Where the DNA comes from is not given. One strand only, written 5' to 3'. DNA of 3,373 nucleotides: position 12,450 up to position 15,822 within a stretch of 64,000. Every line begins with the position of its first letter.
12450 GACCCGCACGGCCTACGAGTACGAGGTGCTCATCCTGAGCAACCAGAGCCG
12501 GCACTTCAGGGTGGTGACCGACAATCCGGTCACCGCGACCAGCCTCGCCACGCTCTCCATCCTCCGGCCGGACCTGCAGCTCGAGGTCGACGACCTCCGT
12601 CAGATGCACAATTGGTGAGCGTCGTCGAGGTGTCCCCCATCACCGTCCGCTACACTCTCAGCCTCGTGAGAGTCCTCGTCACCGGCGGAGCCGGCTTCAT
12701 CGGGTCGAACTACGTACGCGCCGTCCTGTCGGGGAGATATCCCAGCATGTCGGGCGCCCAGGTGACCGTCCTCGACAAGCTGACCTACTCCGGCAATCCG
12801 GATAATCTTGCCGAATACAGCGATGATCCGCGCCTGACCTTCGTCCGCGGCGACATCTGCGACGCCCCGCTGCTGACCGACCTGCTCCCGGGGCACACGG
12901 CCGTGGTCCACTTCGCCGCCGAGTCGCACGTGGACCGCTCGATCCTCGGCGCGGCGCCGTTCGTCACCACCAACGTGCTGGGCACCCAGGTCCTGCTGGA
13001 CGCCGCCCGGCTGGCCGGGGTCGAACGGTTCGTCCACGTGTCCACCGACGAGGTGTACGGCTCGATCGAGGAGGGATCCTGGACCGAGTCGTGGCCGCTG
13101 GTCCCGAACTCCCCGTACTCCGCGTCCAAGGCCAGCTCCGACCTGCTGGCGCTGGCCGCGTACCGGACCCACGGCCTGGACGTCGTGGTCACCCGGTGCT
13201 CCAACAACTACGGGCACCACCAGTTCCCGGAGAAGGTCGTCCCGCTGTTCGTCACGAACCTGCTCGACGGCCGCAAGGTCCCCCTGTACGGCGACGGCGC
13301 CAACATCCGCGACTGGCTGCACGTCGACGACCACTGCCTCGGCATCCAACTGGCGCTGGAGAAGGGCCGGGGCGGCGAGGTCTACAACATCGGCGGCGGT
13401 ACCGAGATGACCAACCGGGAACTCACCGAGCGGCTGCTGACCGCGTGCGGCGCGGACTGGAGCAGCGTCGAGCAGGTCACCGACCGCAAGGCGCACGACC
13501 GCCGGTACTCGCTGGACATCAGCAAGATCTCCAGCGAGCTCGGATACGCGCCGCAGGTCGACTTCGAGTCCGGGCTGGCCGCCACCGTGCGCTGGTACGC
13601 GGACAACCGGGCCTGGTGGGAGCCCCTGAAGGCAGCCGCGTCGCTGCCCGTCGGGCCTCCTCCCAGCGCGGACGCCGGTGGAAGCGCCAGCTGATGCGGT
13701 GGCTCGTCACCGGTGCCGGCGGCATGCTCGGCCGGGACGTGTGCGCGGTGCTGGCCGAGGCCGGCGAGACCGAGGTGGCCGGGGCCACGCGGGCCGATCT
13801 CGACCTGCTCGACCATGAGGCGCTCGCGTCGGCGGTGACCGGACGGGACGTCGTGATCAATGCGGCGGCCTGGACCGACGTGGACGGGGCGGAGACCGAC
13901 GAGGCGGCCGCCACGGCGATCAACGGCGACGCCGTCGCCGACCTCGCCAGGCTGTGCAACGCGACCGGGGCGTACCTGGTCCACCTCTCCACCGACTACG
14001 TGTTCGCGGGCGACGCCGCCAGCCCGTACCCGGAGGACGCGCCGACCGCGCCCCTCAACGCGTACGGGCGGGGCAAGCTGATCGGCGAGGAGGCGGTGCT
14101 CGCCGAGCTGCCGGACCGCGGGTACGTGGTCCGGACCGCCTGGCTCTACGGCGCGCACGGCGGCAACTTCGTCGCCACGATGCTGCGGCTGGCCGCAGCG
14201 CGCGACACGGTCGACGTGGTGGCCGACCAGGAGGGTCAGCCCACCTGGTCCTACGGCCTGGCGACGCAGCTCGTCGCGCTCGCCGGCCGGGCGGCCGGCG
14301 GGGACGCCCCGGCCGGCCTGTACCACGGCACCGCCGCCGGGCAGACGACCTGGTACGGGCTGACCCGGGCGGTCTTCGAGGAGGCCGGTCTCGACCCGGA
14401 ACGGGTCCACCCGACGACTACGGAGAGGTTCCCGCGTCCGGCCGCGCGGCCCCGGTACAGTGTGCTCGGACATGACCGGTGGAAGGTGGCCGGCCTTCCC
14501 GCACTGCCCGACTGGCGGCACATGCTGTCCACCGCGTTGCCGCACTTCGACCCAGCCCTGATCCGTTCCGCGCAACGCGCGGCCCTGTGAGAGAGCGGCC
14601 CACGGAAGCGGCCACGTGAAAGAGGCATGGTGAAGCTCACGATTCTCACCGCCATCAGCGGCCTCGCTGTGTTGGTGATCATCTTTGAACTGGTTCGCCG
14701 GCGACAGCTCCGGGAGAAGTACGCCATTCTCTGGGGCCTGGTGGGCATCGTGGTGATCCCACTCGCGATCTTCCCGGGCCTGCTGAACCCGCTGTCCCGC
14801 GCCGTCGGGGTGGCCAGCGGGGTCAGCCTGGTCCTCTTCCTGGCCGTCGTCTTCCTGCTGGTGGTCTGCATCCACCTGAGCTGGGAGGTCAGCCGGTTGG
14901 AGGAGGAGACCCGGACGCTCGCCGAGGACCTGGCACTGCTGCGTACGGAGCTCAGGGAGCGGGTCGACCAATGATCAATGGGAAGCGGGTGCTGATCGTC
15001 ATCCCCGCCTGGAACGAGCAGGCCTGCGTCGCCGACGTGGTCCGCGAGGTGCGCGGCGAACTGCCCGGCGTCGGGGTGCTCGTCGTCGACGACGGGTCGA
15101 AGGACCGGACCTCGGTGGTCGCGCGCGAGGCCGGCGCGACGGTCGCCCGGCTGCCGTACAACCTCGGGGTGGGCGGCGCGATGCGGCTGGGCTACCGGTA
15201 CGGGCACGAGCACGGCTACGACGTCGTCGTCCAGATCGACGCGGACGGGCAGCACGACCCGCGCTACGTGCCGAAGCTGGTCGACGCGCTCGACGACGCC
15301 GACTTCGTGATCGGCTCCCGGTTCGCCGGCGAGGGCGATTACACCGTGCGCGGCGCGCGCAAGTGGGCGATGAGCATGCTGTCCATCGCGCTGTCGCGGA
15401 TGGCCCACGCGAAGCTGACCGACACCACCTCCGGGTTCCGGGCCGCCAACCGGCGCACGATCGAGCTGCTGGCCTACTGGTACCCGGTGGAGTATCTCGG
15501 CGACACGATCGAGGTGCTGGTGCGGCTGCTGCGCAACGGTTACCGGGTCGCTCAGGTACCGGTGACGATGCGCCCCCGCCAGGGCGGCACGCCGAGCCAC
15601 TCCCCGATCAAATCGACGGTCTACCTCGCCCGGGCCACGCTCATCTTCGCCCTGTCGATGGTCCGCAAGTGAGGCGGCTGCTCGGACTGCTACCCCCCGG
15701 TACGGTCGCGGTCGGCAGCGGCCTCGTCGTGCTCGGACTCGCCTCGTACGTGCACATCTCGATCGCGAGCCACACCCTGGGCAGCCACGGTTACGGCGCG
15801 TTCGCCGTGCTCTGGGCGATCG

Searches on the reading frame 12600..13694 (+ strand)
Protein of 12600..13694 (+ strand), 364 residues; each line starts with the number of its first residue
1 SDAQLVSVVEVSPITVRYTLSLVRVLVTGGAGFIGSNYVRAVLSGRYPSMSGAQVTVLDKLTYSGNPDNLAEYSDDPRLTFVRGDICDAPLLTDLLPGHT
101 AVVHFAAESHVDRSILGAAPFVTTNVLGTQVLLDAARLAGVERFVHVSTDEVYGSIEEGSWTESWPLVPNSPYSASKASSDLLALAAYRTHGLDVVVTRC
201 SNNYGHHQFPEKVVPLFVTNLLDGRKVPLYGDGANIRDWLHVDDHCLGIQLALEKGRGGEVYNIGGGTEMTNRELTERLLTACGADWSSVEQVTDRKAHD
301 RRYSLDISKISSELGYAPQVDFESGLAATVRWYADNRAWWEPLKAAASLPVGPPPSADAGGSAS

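Call 95: search_solved_structures(query=window:12600-13694:+, max_evalue=1e-20)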
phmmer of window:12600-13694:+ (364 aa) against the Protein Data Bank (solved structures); distinct sequences matched with E-value up to 1e-20: 48.
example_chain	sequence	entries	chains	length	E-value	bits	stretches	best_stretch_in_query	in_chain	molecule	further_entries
1r66_A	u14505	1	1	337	7.3e-144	482.5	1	24-350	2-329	TDP-glucose-4,6-dehydratase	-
1r6d_A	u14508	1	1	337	8.4e-143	479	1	24-350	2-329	TDP-glucose-4,6-dehydratase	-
8shh_A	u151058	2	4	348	2.8e-132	444.4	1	21-345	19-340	dTDP-glucose 4,6-dehydratase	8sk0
6bi4_A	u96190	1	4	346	1.5e-108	366.3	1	18-344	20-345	dTDP-glucose 4,6-dehydratase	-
2hun_A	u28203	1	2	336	3.2e-98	332.4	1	23-344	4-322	336aa long hypothetical dTDP-glucose 4,6-dehydratase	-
1kep_A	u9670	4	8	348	1.6e-86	293.8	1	24-347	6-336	dTDP-D-glucose 4,6-dehydratase | DTDP-GLUCOSE 4,6-DEHYDRATASE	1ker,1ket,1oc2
1bxk_A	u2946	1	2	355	3.1e-85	289.6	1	24-344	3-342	PROTEIN (DTDP-GLUCOSE 4,6-DEHYDRATASE)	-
1g1a_A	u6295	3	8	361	1.3e-83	284.3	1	24-347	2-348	DTDP-D-GLUCOSE 4,6-DEHYDRATASE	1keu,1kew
8du1_A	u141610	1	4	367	4.1e-76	259.6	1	23-343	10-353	dTDP-glucose 4,6-dehydratase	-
6vlo_A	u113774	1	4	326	3.8e-56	193.9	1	24-338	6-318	Putative dTDP-D-glucose 4,6-dehydratase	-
7ys8_A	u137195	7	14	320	5.8e-37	130.8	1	24-334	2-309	UDP-glucose 4-epimerase | UDP-glucose 4-epimerase along with EC 5.1.3.2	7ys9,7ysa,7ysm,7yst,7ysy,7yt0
4zrm_A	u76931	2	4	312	9.5e-36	126.8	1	23-333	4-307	UDP-glucose 4-epimerase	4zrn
6zl6_A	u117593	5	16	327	1.1e-34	123.3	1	24-340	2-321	Epimerase domain-containing protein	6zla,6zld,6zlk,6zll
6zlj_A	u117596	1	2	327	4e-34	121.5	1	24-340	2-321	Epimerase domain-containing protein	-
8vr2_A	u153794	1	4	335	9.1e-32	113.7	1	23-336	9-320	NAD-dependent epimerase/dehydratase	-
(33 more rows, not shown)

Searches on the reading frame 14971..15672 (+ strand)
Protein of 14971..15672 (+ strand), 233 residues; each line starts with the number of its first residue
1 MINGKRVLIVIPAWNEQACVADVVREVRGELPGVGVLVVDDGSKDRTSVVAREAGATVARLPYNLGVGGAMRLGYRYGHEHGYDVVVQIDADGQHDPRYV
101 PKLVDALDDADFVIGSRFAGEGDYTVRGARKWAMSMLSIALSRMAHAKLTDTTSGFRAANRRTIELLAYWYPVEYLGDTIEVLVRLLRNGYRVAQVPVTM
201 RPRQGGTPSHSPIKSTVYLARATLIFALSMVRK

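Call 94: search_protein_families(library=pfam, proteins=[window:14971-15672:+], max_evalue=0.0001)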
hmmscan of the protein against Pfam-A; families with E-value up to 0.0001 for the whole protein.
window:14971-15672:+ (233 aa): 2 families
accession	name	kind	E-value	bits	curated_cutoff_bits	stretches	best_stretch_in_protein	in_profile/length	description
PF00535.33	Glycos_transf_2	-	2e-22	80.4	23.3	1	9-162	2-162/168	Glycosyl transferase family 2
PF13641.12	Glyco_tranf_2_3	-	1.8e-09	38.4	27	1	6-199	2-207/230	Glycosyltransferase like family 2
